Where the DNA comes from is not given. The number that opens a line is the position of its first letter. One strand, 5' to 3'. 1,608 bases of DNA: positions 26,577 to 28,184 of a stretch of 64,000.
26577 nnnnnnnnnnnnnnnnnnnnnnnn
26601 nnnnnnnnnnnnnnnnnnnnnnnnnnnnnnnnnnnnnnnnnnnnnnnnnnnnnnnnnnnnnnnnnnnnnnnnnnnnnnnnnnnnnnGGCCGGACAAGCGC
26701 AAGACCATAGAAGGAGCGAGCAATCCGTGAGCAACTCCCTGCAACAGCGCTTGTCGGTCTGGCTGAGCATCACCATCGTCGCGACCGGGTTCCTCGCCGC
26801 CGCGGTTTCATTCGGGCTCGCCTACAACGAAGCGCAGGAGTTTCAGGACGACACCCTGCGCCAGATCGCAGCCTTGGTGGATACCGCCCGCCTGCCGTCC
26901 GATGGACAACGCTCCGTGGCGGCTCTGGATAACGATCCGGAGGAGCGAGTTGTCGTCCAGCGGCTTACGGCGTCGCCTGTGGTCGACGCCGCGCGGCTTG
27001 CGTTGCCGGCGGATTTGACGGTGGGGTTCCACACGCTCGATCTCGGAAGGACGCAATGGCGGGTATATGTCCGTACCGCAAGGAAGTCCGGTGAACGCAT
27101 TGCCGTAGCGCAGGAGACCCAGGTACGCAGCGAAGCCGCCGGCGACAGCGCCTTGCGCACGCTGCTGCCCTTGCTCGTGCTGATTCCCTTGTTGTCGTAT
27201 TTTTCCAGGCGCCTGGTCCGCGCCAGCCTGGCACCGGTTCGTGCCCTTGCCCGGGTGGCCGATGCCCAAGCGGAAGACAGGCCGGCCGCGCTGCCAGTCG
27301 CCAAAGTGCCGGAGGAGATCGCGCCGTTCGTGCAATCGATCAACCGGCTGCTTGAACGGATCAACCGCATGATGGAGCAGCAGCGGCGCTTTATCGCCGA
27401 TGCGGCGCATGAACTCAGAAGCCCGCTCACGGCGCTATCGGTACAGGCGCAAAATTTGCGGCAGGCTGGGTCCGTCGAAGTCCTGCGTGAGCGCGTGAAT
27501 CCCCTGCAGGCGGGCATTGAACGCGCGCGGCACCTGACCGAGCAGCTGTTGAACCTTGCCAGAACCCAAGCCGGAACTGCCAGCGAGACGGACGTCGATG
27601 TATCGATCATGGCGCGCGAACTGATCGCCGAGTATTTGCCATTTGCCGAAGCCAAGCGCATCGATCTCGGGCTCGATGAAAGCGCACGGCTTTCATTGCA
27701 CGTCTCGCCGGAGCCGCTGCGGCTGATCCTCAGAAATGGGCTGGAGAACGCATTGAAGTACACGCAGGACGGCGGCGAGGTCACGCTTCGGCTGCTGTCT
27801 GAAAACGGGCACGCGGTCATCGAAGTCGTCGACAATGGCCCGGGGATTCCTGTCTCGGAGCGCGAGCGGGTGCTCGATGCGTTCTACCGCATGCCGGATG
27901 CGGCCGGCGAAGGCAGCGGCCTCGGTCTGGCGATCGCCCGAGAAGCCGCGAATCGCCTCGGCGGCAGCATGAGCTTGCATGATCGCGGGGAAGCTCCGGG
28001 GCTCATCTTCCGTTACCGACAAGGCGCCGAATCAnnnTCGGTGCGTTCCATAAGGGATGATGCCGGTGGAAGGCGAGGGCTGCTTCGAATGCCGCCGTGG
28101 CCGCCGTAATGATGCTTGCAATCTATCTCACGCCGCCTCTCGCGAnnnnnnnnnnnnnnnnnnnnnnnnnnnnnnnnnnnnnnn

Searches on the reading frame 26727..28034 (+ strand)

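Call 7: search_protein_families(library=ncbifam, proteins=[window:26727-28034:+], max_evalue=0.00001)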
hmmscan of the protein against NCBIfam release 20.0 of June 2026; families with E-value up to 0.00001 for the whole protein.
window:26727-28034:+ (436 aa): 72 families (the best 25 are shown)
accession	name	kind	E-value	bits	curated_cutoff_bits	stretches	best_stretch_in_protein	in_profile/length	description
NF007664.1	PRK10337.1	equivalog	2e-56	191.5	475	1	109-412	120-423/442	quorum sensing histidine kinase QseC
TIGR01386.1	cztS_silS_copS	subfamily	4.1e-43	148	292.55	1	118-417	139-443/457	heavy metal sensor histidine kinase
NF008025.0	PRK10755.1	equivalog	8.8e-40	136.5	314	1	144-427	68-349/362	two-component system sensor histidine kinase PmrB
TIGR02966.1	phoR_proteo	equivalog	4.6e-35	121.2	334.2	1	209-417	104-319/333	phosphate regulon sensor histidine kinase PhoR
NF008312.0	PRK11100.1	equivalog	2.4e-33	115.7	356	1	164-422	203-463/477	two-component system sensor histidine kinase CreC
NF041735.1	hist_kin_RppB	equivalog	7.6e-32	110.6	400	1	212-418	209-424/438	two-component system sensor histidine kinase RppB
NF046044.1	PnpS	equivalog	2.6e-31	109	400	1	212-418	163-376/390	two-component system histidine kinase PnpS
NF007007.0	PRK09470.1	equivalog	3.6e-31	108.6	486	1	146-415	175-441/463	envelope stress sensor histidine kinase CpxA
NF012163.2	BaeS_SmeS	equivalog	8.8e-29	100.7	500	1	162-417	183-442/457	sensor histidine kinase efflux regulator BaeS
NF033092.0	HK_WalK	equivalog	4.9e-28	98.1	725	1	214-418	367-579/594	cell wall metabolism sensor histidine kinase WalK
NF040691.1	MtrAB_MtrB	equivalog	2.8e-27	95.9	450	1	142-418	190-477/507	MtrAB system histidine kinase MtrB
NF007345.0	PRK09835.1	subfamily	6e-27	94.3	423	1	151-407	192-455/482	Cu(+)/Ag(+) sensor histidine kinase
NF006800.0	PRK09303.1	equivalog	8.7e-27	94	342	1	198-408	134-352/383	histidine kinase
NF052314.1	T9SS_HK_PorY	subfamily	1.3e-26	93.6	350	1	102-412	91-400/418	PorY family sensor histidine kinase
NF007837.0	PRK10549.1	equivalog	3.6e-26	91.9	603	1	162-415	183-440/466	envelope stress sensor histidine kinase BaeS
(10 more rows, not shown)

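Call 8: search_protein_families(library=pfam, proteins=[window:26727-28034:+], max_evalue=0.00001)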
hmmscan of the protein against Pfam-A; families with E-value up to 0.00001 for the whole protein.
window:26727-28034:+ (436 aa): 2 families
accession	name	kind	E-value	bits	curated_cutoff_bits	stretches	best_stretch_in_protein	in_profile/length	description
PF02518.31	HATPase_c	-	2.8e-20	73.3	26.4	1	328-419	3-95/111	Histidine kinase-, DNA gyrase B-, and HSP90-like ATPase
PF00512.31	HisKA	-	3.9e-14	52.9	26.9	1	218-283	1-66/66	His Kinase A (phospho-acceptor) domain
